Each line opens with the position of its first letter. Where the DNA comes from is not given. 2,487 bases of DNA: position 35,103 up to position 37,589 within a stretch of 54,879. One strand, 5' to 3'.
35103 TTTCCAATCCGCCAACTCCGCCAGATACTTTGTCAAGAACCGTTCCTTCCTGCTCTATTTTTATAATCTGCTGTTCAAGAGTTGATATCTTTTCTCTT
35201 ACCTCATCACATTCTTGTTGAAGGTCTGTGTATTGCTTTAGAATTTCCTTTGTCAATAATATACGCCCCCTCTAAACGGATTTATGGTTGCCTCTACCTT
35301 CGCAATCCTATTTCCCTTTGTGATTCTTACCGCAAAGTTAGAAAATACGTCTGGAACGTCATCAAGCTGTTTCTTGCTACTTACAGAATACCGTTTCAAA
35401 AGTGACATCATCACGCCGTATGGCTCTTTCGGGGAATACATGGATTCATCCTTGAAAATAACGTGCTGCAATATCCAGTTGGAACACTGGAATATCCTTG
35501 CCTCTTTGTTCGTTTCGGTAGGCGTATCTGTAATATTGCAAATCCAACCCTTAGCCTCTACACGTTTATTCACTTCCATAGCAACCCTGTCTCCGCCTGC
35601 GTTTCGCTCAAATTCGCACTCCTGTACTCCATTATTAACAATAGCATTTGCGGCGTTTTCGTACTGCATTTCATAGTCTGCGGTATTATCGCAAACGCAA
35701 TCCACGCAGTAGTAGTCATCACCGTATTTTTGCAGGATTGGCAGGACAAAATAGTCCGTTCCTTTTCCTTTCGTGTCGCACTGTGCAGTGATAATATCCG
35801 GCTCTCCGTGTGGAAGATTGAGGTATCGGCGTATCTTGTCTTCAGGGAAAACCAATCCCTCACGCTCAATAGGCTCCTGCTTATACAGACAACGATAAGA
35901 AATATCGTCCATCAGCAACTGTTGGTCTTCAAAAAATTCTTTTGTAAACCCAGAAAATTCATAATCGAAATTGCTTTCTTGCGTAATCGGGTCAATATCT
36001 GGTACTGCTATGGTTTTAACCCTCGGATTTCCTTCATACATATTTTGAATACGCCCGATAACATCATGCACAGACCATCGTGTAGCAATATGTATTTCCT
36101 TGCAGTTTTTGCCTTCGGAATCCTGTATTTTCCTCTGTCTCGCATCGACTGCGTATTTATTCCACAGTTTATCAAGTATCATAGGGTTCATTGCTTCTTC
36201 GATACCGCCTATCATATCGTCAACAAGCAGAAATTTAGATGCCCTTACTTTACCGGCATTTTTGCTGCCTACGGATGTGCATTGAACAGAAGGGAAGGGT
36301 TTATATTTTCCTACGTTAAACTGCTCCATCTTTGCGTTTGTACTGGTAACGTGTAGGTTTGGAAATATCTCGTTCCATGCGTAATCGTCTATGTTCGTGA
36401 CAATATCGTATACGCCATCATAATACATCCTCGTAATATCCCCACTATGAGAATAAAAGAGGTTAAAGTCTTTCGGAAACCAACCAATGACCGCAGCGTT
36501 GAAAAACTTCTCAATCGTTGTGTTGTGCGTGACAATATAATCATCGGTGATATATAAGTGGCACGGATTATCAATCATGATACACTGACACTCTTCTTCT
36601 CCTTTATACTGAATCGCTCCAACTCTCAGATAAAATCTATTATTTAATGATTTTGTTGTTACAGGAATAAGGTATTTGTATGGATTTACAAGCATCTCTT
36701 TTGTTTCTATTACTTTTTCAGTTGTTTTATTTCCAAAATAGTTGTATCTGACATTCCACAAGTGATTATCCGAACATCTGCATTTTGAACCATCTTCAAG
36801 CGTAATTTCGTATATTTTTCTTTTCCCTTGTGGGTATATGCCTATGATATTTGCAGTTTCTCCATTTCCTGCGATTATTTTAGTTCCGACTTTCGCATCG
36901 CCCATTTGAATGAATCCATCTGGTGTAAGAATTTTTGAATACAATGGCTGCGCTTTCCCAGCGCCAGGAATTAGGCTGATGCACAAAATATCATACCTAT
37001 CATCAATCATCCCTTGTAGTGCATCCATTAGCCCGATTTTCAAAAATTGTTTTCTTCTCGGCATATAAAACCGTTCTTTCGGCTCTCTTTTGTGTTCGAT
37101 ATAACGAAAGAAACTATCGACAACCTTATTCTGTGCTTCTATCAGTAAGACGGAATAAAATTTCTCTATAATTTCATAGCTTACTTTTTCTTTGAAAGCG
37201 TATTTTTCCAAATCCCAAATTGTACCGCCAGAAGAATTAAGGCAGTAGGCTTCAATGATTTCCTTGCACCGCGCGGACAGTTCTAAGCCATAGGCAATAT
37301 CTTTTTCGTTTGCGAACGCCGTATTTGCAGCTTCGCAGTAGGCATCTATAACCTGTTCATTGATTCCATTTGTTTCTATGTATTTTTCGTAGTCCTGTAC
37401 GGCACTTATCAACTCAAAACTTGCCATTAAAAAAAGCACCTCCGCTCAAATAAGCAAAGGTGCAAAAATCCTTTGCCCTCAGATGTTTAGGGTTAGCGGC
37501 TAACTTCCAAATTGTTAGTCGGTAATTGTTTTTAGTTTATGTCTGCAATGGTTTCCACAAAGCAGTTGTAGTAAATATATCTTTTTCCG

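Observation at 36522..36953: Mini-intein splitting the Walker A P-loop of the terminase large subunit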

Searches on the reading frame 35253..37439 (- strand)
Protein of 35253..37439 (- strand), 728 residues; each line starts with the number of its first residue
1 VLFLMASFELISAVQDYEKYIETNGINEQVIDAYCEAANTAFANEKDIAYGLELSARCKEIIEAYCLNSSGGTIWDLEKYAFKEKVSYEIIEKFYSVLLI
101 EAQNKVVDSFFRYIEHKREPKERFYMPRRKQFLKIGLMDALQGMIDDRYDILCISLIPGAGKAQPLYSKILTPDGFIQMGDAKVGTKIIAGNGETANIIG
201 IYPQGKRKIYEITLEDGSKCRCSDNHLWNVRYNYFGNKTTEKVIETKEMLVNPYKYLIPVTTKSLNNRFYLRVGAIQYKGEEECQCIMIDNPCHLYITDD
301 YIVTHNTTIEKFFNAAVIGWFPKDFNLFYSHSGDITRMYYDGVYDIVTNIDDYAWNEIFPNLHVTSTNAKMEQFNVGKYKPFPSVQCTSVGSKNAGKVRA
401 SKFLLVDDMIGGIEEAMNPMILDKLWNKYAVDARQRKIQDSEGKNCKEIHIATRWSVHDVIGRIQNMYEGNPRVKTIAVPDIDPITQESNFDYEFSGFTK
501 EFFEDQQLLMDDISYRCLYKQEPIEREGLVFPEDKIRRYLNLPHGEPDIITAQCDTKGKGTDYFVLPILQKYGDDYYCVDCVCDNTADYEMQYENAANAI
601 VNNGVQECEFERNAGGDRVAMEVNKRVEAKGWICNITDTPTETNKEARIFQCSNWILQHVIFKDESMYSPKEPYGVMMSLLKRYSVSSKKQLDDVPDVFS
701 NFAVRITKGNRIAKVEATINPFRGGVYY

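Call 3: search_protein_families(library=pfam, proteins=[window:35253-37439:-], max_evalue=1)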
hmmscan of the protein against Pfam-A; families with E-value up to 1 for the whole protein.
window:35253-37439:- (728 aa): 3 families
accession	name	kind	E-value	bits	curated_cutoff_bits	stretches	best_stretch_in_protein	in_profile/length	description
PF22530.2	Terminase-T7_RNaseH-like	-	2.4e-07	31.4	27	1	555-657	2-103/108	Terminase Bacteriophage T7, Ribonuclease H-like domain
PF17289.8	Terminase_6C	-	2.3e-05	24.9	22.6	1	558-653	8-101/155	Terminase RNaseH-like domain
PF14890.11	Intein_splicing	-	0.021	15.1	35.8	1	195-359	35-152/155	Intein splicing domain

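Call 6: search_dna_similar(query=window:35253-37439:-, collection=phages, mode=protein, max_rows=30)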
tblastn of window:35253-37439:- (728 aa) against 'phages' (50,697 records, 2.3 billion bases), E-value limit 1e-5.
Records with a match: 441; places in all: 486; records where one place covers at least 80% of the query: 1.
Best place of each record, by identity: 80-90% 1; <60% 440.
By first word of the organism name: Mycobacterium 99; Stx2a-converting 49; Lactococcus 36; Streptococcus 33; Vibrio 22; Escherichia 21; Pseudomonas 21; Xanthomonas 20; Aeromonas 17; Klebsiella 15; and 38 more.
By host as written in the record: - 91; Mycobacterium smegmatis mc2 155 72; Lactococcus lactis 16; Klebsiella pneumoniae 15; Streptococcus thermophilus 14; Mycobacterium smegmatis mc#155 13; Xanthomonas oryzae pv. oryzae 10; Pseudomonas aeruginosa 9; and 131 more.
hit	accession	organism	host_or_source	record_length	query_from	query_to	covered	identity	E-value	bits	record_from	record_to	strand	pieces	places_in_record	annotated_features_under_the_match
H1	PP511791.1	Dulem virus 39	Propithecus coquereli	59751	5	723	79%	84.0%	0e+0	998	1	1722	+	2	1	terminase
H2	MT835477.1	Bacteriophage sp.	human fecal samples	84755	92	703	64%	42.6%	2e-85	386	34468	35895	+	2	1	record has no annotation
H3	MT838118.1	Bacteriophage sp.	human fecal samples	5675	94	724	67%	40.0%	7e-84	370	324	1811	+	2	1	record has no annotation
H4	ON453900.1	Clostridium phage Maintenon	[Clostridium] innocuum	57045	108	727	66%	35.8%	5e-59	281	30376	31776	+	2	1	terminase large subunit | hypothetical protein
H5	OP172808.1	Eggerthella phage EL753P1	Eggerthella lenta DA753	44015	304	722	58%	36.0%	4e-66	244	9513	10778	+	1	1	hypothetical protein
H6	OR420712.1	Oceanotoga phage vB_OteS-UFV02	Oceanotoga teriensis UFV_LIMV02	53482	95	703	84%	21.6%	3e-13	80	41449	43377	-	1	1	putative terminase large subunit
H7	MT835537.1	Bacteriophage sp.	human fecal samples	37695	319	726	56%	32.0%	2e-46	185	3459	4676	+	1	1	record has no annotation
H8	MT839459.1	Bacteriophage sp.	human fecal samples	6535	307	722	57%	30.5%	4e-46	183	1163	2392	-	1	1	record has no annotation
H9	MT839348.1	Bacteriophage sp.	human fecal samples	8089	307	722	57%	30.3%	8e-46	182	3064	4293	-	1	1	record has no annotation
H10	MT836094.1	Bacteriophage sp.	human fecal samples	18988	307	719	57%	29.8%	6e-45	180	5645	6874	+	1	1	record has no annotation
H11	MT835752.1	Bacteriophage sp.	human fecal samples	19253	309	706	55%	26.7%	2e-28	129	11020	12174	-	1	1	record has no annotation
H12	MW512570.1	Clostridioides phage CD1801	Clostridioides difficile CD1801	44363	330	713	53%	25.6%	4e-17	92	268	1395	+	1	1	terminase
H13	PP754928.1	Porphyromonas phage phage005b_ATCC49417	Porphyromonas gingivalis ATCC 49417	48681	286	700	57%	23.6%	1e-6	58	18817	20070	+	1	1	terminase large subunit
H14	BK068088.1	Porphyromonas phage phage005a_ATCC49417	Porphyromonas gingivalis ATCC 49417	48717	286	700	57%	23.6%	1e-6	58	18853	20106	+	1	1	terminase LSU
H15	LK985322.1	Clostridium phage phiCDHM19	-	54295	330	722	54%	24.2%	3e-13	80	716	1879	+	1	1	phiCDHM19_gp2: putative terminase large subunit protein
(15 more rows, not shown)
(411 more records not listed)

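Call 8: get_annotated_region(hit=H1, flank=3000)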
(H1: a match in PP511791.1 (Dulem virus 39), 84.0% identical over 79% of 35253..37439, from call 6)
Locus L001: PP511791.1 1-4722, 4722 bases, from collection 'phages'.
description: Dulem virus 39 isolate Duke_28FS_1, complete genome.
organism: Dulem virus 39 (NCBI taxid 3145757)
taxonomy: Viruses; Duplodnaviria; Heunggongvirae; Uroviricota; Caudoviricetes
host: Propithecus coquereli; source: feces; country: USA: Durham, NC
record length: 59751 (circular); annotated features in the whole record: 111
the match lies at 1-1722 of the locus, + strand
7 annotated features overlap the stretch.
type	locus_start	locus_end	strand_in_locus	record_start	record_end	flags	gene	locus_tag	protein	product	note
CDS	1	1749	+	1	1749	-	-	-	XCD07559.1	terminase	-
CDS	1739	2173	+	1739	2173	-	-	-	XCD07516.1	hypothetical protein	-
CDS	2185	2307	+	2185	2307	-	-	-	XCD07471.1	hypothetical protein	-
CDS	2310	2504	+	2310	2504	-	-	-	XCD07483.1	hypothetical protein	-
CDS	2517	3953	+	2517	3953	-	-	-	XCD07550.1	portal protein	-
CDS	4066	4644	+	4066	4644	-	-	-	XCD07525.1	hypothetical protein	-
CDS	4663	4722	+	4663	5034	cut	-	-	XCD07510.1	hypothetical protein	-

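Call 9: get_annotated_region(hit=H2, flank=1000)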
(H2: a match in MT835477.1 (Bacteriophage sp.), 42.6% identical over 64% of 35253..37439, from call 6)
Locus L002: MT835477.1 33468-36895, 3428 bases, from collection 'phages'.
description: UNVERIFIED: Bacteriophage sp. clone scaffold_10 genomic sequence.
organism: Bacteriophage sp. (NCBI taxid 38018)
taxonomy: Viruses
host: -; source: human fecal samples; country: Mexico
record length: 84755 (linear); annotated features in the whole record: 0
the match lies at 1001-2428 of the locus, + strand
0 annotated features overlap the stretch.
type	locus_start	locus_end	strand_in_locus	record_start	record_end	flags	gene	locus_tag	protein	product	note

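Call 36: find_encoding_contigs(protein=window:35253-37427:-, flank=3000, max_places=5)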
Protein window:35253-37427:- (724 aa): 13 contigs read that carry it; 2 places shown.
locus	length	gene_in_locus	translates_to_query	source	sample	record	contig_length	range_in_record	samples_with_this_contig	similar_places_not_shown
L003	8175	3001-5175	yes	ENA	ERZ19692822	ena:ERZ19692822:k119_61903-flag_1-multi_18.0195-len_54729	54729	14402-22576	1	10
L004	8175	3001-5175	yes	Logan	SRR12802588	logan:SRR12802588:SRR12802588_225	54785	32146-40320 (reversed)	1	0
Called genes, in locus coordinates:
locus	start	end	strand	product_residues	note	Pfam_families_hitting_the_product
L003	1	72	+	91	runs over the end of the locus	-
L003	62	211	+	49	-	-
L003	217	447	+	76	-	-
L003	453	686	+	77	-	-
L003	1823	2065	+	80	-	-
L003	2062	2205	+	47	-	-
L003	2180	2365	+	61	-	-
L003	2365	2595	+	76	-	-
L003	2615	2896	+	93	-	-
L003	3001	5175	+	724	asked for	PF17289:Terminase_6C (faint), PF22530:Terminase-T7_RNaseH-like (weak)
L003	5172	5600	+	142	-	-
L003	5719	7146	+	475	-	PF05133:SPP1_portal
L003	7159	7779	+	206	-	PF04233:Phage_Mu_F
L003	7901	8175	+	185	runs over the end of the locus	-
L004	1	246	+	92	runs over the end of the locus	-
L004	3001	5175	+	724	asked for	PF17289:Terminase_6C (faint), PF22530:Terminase-T7_RNaseH-like (weak)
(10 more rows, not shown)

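Call 53: find_homologous_proteins(query=window:35253-37427:-, max_evalue=1e-30)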
Query window:35253-37427:- (724 aa): 7872 proteins with E <= 1e-30 among 8000 candidates; the best 120 are listed.
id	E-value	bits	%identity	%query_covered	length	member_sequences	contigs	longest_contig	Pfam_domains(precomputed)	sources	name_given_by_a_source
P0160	0.0e+0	1693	100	100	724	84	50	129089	PF17289.9,PF22530.3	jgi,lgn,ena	jgi:hypothetical protein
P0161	0.0e+0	1553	90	100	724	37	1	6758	PF17289.9,PF22530.3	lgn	-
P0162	0.0e+0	1452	97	63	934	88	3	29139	PF05204.20,PF17289.9,PF22530.3,PF14528.12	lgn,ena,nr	nr:MAG TPA: Terminase [Bacteriophage sp.]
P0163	0.0e+0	1448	85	65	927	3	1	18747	PF22530.3,PF14528.12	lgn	-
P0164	0.0e+0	1391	80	99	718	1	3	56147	PF17289.9,PF22530.3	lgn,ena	-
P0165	0.0e+0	1343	78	99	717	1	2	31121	PF17289.9,PF22530.3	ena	-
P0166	0.0e+0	1342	78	99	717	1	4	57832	PF17289.9,PF22530.3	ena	-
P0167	0.0e+0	1341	78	100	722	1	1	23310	PF17289.9,PF22530.3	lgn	-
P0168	0.0e+0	1341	78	100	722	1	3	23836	PF17289.9,PF22530.3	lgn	-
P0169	0.0e+0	1340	78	100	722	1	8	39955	PF17289.9,PF22530.3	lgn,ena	-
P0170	0.0e+0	1340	78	99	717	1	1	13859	PF17289.9,PF22530.3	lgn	-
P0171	0.0e+0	1340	78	99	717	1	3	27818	PF17289.9,PF22530.3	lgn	-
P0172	0.0e+0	1340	78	100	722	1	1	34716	PF17289.9,PF22530.3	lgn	-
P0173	0.0e+0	1339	78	99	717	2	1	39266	PF17289.9,PF22530.3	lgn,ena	-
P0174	0.0e+0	1339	78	100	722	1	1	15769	PF17289.9,PF22530.3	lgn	-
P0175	0.0e+0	1339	78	100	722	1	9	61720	PF17289.9,PF22530.3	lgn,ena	-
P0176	0.0e+0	1339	78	100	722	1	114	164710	PF17289.9,PF22530.3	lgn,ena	-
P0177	0.0e+0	1339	78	100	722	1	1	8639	PF17289.9,PF22530.3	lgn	-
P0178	0.0e+0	1339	78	100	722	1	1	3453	PF17289.9,PF22530.3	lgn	-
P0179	0.0e+0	1339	78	100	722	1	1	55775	PF17289.9,PF22530.3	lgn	-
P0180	0.0e+0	1338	78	100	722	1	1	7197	PF17289.9,PF22530.3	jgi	-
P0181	0.0e+0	1338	78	100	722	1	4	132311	PF17289.9,PF22530.3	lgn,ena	-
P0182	0.0e+0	1338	78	100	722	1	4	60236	PF17289.9,PF22530.3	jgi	jgi:hypothetical protein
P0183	0.0e+0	1338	78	100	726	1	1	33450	PF17289.9,PF22530.3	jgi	jgi:hypothetical protein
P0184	0.0e+0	1338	78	100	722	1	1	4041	PF17289.9,PF22530.3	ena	-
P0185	0.0e+0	1338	78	100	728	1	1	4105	PF17289.9,PF22530.3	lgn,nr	nr:MAG TPA: Terminase [Caudoviricetes sp.]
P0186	0.0e+0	1338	78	100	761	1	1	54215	PF17289.9,PF22530.3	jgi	jgi:hypothetical protein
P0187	0.0e+0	1338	78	100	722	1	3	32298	PF17289.9,PF22530.3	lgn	-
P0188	0.0e+0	1338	78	100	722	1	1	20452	PF17289.9,PF22530.3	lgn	-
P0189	0.0e+0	1338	78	100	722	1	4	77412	PF17289.9,PF22530.3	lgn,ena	-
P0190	0.0e+0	1337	78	100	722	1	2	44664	PF17289.9,PF22530.3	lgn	-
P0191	0.0e+0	1337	78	100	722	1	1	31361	PF17289.9,PF22530.3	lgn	-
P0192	0.0e+0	1337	87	62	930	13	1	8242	PF17289.9,PF22530.3,PF14528.12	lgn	-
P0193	0.0e+0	1337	78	100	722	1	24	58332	PF17289.9,PF22530.3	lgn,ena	-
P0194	0.0e+0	1337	78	100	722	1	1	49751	PF17289.9,PF22530.3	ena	-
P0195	0.0e+0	1337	78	100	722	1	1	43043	PF17289.9,PF22530.3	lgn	-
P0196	0.0e+0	1337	78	100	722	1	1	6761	PF17289.9,PF22530.3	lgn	-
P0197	0.0e+0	1337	78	100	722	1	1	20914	PF17289.9,PF22530.3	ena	-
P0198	0.0e+0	1337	78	100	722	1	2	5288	PF17289.9,PF22530.3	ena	-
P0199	0.0e+0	1336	78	100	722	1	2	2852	PF17289.9,PF22530.3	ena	-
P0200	0.0e+0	1336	77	100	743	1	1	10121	PF17289.9,PF22530.3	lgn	-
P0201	0.0e+0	1336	78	100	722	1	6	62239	PF17289.9,PF22530.3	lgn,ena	-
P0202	0.0e+0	1336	78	100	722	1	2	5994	PF17289.9,PF22530.3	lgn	-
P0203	0.0e+0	1336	78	100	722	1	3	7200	PF17289.9,PF22530.3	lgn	-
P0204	0.0e+0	1335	78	100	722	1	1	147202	PF17289.9,PF22530.3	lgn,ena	-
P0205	0.0e+0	1335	78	100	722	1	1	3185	PF17289.9,PF22530.3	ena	-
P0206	0.0e+0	1335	78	100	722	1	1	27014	PF17289.9,PF22530.3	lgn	-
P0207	0.0e+0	1335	78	100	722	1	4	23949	PF17289.9,PF22530.3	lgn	-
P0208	0.0e+0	1335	78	100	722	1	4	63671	PF17289.9,PF22530.3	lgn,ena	-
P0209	0.0e+0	1335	78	100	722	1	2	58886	PF17289.9,PF22530.3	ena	-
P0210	0.0e+0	1333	78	99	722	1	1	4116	PF17289.9,PF22530.3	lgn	-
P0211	0.0e+0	1333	78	100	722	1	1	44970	PF17289.9,PF22530.3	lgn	-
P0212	0.0e+0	1331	78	100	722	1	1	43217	PF17289.9,PF22530.3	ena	-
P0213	0.0e+0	1330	77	100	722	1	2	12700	PF17289.9,PF22530.3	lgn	-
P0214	0.0e+0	1325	77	99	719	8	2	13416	PF17289.9,PF22530.3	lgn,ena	-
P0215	0.0e+0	1324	77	99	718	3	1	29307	PF22530.3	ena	-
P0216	0.0e+0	1320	100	58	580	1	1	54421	PF17289.9,PF22530.3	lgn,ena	-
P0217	0.0e+0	1314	87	62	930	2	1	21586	PF22530.3,PF14528.12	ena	-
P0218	0.0e+0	1310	76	99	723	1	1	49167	PF22530.3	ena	-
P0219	0.0e+0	1309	87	63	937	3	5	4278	PF05204.20,PF17289.9,PF22530.3,PF14528.12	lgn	-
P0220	0.0e+0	1306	85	64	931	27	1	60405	PF05204.20,PF17289.9,PF22530.3,PF14528.12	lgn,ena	-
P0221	0.0e+0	1305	87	62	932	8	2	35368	PF05204.20,PF22530.3,PF14528.12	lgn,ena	-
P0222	0.0e+0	1303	100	58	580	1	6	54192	PF17289.9,PF22530.3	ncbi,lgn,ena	-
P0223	0.0e+0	1302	99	58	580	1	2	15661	PF17289.9,PF22530.3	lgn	-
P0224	0.0e+0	1301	98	58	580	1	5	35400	PF17289.9,PF22530.3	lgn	-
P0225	0.0e+0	1300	99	58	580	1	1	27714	PF17289.9,PF22530.3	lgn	-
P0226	0.0e+0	1295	98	58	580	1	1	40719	PF17289.9,PF22530.3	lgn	-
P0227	0.0e+0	1294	100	58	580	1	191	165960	PF17289.9,PF22530.3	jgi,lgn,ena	jgi:hypothetical protein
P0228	0.0e+0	1294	100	58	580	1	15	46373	PF17289.9,PF22530.3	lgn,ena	-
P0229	0.0e+0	1294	100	58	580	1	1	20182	PF17289.9,PF22530.3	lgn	-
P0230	0.0e+0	1293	98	58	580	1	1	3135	PF17289.9,PF22530.3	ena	-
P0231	0.0e+0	1293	100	58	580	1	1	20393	PF17289.9,PF22530.3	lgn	-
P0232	0.0e+0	1292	99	58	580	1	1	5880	PF17289.9,PF22530.3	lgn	-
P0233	0.0e+0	1292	100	58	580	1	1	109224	PF22530.3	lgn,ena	-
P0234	0.0e+0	1292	97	58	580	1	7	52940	PF17289.9,PF22530.3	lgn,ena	-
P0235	0.0e+0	1291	99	58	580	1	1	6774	PF17289.9,PF22530.3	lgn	-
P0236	0.0e+0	1291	100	58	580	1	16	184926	PF17289.9,PF22530.3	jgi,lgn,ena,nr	nr:MAG TPA: Terminase [Caudoviricetes sp.]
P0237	0.0e+0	1291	99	58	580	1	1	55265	PF17289.9,PF22530.3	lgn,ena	-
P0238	0.0e+0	1290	99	58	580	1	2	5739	PF22530.3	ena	-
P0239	0.0e+0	1290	99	58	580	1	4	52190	PF17289.9,PF22530.3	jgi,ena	jgi:hypothetical protein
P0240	0.0e+0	1290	99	58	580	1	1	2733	PF17289.9,PF22530.3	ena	-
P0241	0.0e+0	1290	99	58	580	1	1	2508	PF17289.9,PF22530.3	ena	-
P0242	0.0e+0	1289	99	58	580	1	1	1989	PF17289.9,PF22530.3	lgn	-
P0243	0.0e+0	1289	99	58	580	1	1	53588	PF17289.9,PF22530.3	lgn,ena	-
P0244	0.0e+0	1288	99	58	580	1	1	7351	PF17289.9,PF22530.3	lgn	-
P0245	0.0e+0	1288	100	58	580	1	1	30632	PF17289.9,PF22530.3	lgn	-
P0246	0.0e+0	1288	100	58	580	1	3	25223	PF17289.9,PF22530.3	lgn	-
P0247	0.0e+0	1288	99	58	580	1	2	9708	PF17289.9,PF22530.3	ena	-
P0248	0.0e+0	1287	100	58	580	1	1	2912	PF17289.9,PF22530.3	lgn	-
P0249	0.0e+0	1287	73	77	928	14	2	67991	PF17289.9,PF22530.3,PF14528.12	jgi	-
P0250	0.0e+0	1287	99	58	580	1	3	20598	PF17289.9,PF22530.3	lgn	-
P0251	0.0e+0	1286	98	58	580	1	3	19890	PF17289.9,PF22530.3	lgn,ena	-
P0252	0.0e+0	1285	99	58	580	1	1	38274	PF17289.9,PF22530.3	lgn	-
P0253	0.0e+0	1285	99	58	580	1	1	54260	PF17289.9,PF22530.3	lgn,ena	-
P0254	0.0e+0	1284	74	99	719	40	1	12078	PF17289.9,PF22530.3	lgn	-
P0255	0.0e+0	1284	98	58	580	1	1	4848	PF17289.9,PF22530.3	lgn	-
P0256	0.0e+0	1283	99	58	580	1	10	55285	PF17289.9,PF22530.3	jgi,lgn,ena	jgi:hypothetical protein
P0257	0.0e+0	1283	88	62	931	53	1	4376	PF22530.3,PF14528.12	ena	-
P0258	0.0e+0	1283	99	58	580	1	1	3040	PF17289.9,PF22530.3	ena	-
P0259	0.0e+0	1283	74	99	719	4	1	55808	PF17289.9,PF22530.3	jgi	jgi:hypothetical protein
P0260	0.0e+0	1282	99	58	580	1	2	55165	PF17289.9,PF22530.3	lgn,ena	-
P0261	0.0e+0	1282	83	64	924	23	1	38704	PF22530.3,PF14528.12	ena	-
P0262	0.0e+0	1282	98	58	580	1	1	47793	PF17289.9,PF22530.3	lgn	-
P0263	0.0e+0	1281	97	58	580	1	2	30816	PF17289.9,PF22530.3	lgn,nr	nr:MAG TPA: Terminase [Caudoviricetes sp.]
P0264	0.0e+0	1281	99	58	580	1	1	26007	PF17289.9,PF22530.3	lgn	-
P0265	0.0e+0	1281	99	58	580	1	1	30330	PF17289.9,PF22530.3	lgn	-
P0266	0.0e+0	1280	99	58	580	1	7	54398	PF17289.9,PF22530.3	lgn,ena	-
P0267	0.0e+0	1279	100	58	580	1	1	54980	PF17289.9,PF22530.3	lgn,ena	-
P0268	0.0e+0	1279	98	58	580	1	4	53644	PF22530.3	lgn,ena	-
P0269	0.0e+0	1278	98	58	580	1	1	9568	PF17289.9,PF22530.3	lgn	-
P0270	0.0e+0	1278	99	58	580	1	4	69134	PF17289.9,PF22530.3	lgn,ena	-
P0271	0.0e+0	1278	98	58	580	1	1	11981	PF17289.9,PF22530.3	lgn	-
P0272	0.0e+0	1278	98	58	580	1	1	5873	PF17289.9,PF22530.3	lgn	-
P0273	0.0e+0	1277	98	58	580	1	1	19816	PF17289.9,PF22530.3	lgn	-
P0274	0.0e+0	1277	98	58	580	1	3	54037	PF17289.9,PF22530.3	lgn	-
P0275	0.0e+0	1277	98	58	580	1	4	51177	PF22530.3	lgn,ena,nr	nr:MAG TPA: Terminase [Caudoviricetes sp.]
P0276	0.0e+0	1277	99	58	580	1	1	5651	PF17289.9,PF22530.3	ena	-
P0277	0.0e+0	1277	98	58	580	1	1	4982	PF17289.9,PF22530.3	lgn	-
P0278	0.0e+0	1276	98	58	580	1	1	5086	PF22530.3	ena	-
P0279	0.0e+0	1276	75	99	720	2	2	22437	PF17289.9,PF22530.3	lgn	-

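Call 56: find_encoding_contigs(protein=P0216, flank=3000, max_places=2)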
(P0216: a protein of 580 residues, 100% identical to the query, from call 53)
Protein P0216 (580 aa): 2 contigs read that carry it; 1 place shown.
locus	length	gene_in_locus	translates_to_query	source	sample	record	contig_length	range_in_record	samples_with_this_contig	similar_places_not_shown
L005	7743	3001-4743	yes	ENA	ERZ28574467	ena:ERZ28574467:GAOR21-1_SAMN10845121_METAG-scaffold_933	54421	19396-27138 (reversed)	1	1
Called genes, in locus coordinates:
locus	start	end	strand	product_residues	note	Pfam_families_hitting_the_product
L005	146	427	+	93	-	-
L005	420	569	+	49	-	-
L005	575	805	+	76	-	-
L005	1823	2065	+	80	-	-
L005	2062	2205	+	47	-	-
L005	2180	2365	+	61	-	-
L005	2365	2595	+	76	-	-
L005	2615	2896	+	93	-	-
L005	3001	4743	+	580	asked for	PF17289:Terminase_6C (faint), PF22530:Terminase-T7_RNaseH-like (weak)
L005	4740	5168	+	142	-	-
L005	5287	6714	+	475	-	PF05133:SPP1_portal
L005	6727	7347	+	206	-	PF04233:Phage_Mu_F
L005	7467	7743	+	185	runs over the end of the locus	-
